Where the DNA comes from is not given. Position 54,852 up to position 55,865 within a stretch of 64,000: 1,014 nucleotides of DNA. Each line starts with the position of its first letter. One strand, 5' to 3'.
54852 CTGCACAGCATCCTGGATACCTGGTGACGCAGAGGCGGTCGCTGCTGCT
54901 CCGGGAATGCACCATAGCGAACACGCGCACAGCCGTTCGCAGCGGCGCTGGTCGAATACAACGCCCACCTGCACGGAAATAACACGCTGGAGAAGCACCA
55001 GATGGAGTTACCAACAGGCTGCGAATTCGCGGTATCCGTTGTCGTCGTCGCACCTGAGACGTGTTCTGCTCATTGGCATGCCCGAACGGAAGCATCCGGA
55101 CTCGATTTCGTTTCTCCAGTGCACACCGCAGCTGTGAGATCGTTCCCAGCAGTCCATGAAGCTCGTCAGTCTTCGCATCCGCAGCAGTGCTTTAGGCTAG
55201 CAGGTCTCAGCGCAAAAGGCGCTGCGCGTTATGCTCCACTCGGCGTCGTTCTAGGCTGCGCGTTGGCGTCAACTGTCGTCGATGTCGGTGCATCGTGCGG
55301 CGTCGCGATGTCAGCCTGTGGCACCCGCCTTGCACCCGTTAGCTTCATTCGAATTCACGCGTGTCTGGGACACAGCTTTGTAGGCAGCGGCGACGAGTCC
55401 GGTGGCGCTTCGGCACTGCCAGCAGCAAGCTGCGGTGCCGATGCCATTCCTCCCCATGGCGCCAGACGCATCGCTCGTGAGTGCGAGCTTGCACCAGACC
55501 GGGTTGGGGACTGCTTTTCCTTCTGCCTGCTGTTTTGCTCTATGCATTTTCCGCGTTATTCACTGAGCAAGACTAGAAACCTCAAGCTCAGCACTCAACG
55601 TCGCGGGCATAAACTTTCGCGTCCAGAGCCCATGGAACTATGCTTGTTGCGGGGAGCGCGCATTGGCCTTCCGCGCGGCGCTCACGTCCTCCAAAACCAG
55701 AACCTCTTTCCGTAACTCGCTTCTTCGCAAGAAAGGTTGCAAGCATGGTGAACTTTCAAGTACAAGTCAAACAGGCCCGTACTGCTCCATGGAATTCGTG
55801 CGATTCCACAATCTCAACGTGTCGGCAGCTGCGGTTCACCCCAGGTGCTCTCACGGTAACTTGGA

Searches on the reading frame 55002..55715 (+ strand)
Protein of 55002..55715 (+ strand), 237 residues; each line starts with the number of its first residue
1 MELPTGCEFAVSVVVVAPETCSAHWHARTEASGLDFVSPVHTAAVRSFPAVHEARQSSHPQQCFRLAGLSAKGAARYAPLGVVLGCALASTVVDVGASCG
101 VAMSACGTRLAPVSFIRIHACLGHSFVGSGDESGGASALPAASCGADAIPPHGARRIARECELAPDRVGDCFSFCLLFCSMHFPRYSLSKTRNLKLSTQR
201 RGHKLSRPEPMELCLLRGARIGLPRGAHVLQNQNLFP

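Call 59: find_encoding_contigs(protein=window:55002-55715:+, flank=10000, max_places=5)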
Protein window:55002-55715:+ (237 aa): no gene with exactly this product is on record in the collection.
